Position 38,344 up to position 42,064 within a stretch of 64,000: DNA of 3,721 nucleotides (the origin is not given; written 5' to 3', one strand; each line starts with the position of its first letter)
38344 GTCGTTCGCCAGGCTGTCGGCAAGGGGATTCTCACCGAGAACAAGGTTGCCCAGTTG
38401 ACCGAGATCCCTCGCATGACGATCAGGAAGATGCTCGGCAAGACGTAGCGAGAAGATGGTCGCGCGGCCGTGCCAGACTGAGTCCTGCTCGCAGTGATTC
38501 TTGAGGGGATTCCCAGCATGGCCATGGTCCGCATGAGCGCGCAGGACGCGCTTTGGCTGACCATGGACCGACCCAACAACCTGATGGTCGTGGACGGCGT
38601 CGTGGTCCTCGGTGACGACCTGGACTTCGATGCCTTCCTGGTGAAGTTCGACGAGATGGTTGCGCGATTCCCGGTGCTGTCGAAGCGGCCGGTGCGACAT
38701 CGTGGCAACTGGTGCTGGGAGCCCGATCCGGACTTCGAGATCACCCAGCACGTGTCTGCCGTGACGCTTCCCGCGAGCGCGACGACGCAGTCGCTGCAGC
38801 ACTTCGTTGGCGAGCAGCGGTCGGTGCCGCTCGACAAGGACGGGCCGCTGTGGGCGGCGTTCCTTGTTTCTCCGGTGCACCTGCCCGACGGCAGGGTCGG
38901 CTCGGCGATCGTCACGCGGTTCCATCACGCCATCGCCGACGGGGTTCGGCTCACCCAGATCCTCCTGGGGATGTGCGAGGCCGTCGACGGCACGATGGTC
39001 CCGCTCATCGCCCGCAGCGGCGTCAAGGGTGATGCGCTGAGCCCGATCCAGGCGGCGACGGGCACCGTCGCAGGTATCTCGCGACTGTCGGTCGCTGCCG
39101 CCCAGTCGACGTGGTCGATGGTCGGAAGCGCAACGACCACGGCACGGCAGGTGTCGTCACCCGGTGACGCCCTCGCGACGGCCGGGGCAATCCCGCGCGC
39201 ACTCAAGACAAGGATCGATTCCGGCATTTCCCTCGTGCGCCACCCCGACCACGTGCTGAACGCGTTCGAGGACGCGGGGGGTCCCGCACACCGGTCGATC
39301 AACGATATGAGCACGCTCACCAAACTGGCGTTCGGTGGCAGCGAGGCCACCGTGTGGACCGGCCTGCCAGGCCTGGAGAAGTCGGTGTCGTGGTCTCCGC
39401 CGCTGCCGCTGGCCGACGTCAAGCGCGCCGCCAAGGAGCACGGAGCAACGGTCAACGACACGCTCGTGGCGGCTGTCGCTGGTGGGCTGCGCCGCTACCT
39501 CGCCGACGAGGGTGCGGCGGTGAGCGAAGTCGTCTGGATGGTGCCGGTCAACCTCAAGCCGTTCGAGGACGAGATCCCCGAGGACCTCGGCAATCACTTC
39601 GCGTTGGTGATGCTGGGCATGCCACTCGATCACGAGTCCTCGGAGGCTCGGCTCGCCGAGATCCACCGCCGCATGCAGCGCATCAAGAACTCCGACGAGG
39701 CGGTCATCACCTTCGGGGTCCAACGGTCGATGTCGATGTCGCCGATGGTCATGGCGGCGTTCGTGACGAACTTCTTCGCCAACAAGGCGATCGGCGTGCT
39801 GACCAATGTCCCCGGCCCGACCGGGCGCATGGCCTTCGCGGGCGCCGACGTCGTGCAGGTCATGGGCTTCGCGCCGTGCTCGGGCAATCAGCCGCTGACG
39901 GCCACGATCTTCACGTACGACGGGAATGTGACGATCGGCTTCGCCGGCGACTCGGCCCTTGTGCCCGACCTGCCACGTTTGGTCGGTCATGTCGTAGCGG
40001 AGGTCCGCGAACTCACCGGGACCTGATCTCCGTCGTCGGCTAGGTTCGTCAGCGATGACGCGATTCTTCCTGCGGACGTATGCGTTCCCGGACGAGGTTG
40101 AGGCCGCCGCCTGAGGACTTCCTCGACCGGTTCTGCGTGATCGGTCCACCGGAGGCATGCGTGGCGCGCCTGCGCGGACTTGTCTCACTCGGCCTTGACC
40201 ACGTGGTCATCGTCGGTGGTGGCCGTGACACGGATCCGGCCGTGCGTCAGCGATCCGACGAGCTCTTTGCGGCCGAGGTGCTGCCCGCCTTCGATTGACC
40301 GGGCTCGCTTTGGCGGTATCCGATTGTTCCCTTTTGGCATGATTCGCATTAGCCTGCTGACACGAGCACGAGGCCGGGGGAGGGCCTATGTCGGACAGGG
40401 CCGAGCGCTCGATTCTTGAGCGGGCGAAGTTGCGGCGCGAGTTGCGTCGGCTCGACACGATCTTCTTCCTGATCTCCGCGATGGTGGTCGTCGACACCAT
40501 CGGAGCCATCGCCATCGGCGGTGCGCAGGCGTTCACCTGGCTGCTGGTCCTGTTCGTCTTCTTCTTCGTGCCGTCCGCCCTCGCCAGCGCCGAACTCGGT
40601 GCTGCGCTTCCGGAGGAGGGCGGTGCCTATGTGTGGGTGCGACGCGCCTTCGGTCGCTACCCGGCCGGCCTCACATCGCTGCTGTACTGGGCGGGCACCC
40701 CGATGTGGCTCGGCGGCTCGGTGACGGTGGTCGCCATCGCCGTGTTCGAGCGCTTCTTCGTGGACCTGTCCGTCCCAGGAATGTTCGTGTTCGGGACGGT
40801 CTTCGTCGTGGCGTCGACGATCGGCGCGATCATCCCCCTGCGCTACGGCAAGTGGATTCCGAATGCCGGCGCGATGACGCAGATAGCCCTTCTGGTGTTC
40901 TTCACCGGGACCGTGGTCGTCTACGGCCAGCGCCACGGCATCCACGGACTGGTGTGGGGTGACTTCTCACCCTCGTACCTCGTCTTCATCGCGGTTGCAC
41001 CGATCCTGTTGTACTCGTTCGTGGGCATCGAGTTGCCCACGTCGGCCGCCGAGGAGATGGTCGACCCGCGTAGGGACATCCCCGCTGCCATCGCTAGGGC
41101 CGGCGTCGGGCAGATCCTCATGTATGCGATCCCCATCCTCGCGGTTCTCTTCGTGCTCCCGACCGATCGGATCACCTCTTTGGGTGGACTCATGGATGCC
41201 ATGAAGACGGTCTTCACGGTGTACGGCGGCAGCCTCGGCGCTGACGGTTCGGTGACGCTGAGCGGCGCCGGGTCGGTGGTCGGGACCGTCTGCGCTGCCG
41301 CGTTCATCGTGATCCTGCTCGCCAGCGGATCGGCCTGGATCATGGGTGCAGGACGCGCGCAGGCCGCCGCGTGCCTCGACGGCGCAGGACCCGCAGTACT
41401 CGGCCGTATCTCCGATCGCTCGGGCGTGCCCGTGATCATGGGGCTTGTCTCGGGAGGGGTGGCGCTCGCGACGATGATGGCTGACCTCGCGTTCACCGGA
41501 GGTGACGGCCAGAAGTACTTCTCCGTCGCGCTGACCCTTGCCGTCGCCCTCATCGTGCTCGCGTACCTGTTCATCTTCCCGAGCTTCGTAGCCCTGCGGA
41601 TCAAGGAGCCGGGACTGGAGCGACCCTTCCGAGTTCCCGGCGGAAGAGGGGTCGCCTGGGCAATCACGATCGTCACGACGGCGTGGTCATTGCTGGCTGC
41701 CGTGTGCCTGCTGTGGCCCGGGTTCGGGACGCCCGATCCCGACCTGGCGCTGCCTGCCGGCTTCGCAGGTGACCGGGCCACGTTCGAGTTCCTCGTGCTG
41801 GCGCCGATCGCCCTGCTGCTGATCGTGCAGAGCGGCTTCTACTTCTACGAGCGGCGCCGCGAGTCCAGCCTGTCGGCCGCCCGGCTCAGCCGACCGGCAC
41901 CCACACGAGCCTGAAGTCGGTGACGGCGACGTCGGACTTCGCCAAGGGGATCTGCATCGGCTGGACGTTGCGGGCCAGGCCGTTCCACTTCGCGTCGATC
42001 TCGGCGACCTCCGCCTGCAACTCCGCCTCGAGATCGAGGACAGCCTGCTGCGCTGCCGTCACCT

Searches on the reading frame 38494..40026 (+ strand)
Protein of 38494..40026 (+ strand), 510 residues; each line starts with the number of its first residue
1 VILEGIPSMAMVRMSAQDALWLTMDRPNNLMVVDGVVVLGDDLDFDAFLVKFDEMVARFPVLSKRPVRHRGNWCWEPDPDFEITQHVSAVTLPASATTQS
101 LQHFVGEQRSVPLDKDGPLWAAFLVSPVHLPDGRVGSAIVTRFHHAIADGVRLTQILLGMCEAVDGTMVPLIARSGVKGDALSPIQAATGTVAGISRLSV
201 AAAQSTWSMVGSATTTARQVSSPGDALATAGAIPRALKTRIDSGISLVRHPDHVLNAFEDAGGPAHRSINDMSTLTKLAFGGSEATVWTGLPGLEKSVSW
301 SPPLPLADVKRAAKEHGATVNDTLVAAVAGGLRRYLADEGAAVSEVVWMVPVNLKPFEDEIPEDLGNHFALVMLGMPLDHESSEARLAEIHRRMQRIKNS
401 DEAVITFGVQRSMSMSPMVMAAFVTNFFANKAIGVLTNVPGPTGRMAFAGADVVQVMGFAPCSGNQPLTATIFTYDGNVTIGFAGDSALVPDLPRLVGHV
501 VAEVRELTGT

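Call 10: search_protein_families(library=pfam, proteins=[window:38494-40026:+], max_evalue=0.001)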
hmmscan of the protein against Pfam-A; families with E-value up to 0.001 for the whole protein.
window:38494-40026:+ (510 aa): 2 families
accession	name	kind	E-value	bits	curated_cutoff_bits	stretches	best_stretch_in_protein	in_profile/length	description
PF06974.18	WS_DGAT_C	-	1.4e-30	106.7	20.7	1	366-507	2-144/145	WS/DGAT C-terminal domain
PF03007.21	WS_DGAT_cat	-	7.1e-26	92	23.6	1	14-222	1-210/263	Wax ester synthase/diacylglycerol acyltransferase catalytic domain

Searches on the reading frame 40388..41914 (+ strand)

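Call 10: search_protein_families(library=pfam, proteins=[window:40388-41914:+], max_evalue=0.001)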
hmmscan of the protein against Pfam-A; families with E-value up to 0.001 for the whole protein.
window:40388-41914:+ (508 aa): 2 families
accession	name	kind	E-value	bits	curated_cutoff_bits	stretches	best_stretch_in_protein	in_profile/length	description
PF13520.12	AA_permease_2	-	1.9e-33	116.5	27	1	21-445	3-408/427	Amino acid permease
PF00324.27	AA_permease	-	1.7e-19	70.3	24.6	1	29-480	11-455/470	Amino acid permease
